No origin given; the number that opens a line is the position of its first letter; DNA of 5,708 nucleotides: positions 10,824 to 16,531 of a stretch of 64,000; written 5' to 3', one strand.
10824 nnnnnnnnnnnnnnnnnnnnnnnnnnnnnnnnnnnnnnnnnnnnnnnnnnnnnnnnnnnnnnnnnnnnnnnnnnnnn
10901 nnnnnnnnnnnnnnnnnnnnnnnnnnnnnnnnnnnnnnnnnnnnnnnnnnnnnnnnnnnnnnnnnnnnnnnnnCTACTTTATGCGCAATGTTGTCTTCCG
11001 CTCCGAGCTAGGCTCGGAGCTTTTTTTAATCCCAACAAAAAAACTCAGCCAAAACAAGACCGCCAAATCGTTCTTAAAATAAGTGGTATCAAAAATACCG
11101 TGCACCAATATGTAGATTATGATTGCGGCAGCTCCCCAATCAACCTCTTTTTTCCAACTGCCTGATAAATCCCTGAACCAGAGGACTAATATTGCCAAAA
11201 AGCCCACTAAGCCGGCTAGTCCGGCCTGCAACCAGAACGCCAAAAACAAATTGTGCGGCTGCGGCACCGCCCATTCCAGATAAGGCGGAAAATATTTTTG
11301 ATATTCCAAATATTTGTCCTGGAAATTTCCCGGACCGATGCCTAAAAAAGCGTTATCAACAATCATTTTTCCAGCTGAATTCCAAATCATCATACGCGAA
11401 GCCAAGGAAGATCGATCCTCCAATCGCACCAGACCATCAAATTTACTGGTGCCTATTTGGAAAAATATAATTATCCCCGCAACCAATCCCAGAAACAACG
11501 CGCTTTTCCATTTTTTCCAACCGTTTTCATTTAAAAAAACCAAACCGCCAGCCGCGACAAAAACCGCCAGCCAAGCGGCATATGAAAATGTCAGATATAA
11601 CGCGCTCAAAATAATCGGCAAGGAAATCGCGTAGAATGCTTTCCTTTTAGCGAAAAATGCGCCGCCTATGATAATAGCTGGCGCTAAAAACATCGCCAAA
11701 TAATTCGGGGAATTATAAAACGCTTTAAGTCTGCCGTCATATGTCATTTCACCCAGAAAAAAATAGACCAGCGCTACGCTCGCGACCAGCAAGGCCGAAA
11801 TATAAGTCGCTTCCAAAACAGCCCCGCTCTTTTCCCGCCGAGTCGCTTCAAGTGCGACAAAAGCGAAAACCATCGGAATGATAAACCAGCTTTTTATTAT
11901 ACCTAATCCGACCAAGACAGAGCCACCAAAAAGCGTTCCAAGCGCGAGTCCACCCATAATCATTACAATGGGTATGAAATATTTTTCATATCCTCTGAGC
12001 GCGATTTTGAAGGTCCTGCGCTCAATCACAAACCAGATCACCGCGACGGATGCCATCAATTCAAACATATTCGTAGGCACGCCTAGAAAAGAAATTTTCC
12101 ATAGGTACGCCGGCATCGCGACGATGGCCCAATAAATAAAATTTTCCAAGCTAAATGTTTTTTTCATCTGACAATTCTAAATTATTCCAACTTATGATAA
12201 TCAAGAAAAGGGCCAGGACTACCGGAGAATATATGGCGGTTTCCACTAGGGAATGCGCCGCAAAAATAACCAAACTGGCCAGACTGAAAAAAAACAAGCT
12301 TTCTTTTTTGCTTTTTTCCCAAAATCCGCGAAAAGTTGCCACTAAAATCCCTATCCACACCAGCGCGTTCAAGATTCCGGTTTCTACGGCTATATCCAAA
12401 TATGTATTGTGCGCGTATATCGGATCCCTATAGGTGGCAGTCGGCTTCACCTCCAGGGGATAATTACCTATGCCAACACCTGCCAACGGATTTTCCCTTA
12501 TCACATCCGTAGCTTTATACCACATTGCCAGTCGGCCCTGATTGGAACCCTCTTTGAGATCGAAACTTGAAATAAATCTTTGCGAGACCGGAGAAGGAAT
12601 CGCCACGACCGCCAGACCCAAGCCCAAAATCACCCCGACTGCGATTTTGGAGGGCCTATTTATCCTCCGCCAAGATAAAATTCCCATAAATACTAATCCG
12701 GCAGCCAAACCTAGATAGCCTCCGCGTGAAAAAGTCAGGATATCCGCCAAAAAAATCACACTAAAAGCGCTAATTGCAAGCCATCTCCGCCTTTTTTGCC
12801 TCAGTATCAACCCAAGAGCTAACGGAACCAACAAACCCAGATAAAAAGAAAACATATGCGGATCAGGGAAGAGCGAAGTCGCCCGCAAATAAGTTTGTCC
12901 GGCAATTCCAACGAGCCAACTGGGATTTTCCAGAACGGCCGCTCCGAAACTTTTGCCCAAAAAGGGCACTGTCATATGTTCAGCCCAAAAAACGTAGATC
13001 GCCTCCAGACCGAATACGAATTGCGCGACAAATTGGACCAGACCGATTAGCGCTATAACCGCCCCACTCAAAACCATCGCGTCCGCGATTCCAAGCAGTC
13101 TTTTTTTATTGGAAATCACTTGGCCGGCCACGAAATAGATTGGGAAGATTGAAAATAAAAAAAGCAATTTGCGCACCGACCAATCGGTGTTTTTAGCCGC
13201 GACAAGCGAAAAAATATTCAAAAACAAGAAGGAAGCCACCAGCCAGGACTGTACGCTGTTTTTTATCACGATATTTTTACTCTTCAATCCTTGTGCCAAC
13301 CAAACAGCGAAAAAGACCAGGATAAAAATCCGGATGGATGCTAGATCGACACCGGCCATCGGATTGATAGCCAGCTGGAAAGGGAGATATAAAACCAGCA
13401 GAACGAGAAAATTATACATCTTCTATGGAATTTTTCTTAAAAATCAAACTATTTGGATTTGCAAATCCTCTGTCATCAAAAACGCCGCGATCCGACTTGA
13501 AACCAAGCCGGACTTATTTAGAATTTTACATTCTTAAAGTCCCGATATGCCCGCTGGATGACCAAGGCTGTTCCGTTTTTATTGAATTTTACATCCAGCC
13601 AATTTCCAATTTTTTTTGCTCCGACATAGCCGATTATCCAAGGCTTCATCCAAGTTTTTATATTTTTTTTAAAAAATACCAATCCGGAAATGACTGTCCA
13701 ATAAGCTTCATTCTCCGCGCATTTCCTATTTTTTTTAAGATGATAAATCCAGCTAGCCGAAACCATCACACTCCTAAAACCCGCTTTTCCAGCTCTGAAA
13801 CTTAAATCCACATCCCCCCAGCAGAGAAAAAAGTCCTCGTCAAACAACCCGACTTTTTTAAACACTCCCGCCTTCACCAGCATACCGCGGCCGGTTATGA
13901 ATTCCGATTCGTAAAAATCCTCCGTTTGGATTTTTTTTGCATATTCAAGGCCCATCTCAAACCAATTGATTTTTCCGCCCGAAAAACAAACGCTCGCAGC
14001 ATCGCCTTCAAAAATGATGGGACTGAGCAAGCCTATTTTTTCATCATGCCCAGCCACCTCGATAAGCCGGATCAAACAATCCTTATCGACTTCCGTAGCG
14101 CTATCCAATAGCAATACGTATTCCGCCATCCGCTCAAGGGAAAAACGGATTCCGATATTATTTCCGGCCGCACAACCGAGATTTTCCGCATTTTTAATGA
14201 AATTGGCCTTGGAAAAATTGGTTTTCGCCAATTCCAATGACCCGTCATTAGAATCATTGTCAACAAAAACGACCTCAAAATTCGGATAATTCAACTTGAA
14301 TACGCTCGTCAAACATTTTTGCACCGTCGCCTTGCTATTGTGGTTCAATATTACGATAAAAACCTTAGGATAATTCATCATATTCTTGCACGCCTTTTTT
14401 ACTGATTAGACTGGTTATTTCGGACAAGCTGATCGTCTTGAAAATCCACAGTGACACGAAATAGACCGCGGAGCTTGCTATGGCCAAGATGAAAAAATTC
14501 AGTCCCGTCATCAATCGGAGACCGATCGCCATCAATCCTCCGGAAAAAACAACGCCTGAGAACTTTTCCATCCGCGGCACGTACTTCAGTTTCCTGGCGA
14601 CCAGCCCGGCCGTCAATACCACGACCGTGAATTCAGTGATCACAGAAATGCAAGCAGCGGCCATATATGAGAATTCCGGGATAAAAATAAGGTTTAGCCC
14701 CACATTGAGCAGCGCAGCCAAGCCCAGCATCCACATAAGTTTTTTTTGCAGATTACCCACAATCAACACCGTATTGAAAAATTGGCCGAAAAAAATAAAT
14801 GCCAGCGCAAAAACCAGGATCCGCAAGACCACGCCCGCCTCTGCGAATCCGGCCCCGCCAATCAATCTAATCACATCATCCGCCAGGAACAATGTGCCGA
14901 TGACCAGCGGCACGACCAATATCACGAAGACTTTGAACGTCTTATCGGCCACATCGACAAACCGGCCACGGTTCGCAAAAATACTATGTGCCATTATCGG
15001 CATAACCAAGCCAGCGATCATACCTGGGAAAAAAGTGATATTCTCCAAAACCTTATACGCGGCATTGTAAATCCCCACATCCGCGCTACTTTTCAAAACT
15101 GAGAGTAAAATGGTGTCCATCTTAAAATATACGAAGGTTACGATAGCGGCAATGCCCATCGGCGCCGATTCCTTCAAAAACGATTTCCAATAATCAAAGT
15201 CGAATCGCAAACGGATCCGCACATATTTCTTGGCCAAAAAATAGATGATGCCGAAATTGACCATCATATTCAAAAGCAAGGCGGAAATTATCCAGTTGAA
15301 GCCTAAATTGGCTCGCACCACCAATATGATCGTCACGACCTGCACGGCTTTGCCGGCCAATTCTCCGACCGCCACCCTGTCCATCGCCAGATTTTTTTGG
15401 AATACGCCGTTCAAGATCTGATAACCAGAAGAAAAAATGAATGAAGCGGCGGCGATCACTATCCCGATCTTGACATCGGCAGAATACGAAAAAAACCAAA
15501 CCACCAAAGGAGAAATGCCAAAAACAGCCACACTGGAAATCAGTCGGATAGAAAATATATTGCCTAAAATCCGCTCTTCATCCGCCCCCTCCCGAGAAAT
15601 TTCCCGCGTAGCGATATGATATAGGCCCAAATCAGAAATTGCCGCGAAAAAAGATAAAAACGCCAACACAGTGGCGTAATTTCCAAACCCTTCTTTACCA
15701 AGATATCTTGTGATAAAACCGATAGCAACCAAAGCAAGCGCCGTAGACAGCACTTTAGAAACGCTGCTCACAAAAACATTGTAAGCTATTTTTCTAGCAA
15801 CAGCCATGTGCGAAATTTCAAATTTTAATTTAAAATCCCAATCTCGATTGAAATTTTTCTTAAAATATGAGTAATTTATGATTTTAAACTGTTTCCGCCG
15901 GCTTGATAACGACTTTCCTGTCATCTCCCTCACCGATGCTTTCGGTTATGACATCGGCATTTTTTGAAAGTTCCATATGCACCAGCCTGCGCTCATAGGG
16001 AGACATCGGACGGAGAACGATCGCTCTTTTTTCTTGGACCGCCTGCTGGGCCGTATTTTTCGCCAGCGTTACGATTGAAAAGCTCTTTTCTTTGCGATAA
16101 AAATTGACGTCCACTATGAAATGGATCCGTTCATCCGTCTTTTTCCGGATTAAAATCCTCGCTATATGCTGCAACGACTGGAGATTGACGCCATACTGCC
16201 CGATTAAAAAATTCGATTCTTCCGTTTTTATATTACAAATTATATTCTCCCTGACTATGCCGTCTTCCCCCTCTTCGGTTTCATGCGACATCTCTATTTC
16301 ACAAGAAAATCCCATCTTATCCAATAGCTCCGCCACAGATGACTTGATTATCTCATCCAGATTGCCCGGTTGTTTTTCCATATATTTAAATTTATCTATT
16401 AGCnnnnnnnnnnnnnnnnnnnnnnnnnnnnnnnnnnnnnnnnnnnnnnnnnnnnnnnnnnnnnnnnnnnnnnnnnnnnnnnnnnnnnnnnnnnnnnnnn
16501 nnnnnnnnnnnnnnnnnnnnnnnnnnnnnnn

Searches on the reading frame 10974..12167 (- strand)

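Call 21: search_protein_families(library=pfam, proteins=[window:10974-12167:-], max_evalue=0.0001)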
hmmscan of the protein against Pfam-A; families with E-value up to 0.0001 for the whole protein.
window:10974-12167:- (397 aa): 1 family
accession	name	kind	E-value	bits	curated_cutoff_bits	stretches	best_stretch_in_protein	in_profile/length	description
PF04932.20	Wzy_C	-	1.6e-18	67.3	31.7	1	185-324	5-149/149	O-Antigen ligase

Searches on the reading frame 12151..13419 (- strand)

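Call 21: search_protein_families(library=pfam, proteins=[window:12151-13419:-], max_evalue=0.0001)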
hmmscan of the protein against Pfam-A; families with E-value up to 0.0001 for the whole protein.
window:12151-13419:- (422 aa): 1 family
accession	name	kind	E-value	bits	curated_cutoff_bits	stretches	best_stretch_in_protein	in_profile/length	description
PF04932.20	Wzy_C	-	6.2e-23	81.7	31.7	1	221-356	5-149/149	O-Antigen ligase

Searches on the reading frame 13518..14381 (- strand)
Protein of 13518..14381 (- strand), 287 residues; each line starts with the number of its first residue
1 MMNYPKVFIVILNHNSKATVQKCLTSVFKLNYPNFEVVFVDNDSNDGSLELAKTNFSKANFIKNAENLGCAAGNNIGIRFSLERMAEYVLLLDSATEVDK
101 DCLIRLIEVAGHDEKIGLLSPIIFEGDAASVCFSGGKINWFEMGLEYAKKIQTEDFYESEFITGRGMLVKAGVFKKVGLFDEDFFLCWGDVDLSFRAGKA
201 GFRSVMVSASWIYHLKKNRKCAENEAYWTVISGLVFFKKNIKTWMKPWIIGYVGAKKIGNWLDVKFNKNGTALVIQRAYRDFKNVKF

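Call 21: search_protein_families(library=pfam, proteins=[window:13518-14381:-], max_evalue=0.0001)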
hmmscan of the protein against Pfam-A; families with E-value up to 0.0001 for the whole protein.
window:13518-14381:- (287 aa): 3 families
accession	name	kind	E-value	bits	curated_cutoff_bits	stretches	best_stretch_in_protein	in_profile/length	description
PF00535.33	Glycos_transf_2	-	6.3e-21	75.5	23.3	1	9-177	2-167/168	Glycosyl transferase family 2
PF13641.12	Glyco_tranf_2_3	-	8.8e-13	49.2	27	1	5-217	1-214/230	Glycosyltransferase like family 2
PF13632.12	Glyco_trans_2_3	-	5.5e-08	33.3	27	1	88-213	1-122/198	Glycosyl transferase family group 2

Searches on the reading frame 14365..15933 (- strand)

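Call 21: search_protein_families(library=pfam, proteins=[window:14365-15933:-], max_evalue=0.0001)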
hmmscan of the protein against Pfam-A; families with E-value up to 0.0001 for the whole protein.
window:14365-15933:- (522 aa): 2 families
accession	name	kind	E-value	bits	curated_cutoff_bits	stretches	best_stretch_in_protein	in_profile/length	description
PF01943.22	Polysacc_synt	-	1.1e-30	107.5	28.2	1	51-315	3-271/274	Polysaccharide biosynthesis protein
PF13440.11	Polysacc_synt_3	-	2.4e-24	86.6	23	1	74-365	2-290/293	Polysaccharide biosynthesis protein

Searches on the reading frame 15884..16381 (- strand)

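Call 21: search_protein_families(library=pfam, proteins=[window:15884-16381:-], max_evalue=0.0001)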
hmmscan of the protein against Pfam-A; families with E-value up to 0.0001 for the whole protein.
window:15884-16381:- (165 aa): 1 family
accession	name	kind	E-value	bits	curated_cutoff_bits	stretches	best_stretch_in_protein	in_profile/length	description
PF01424.28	R3H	-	8.3e-16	58.2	26.8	1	105-161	5-60/60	R3H domain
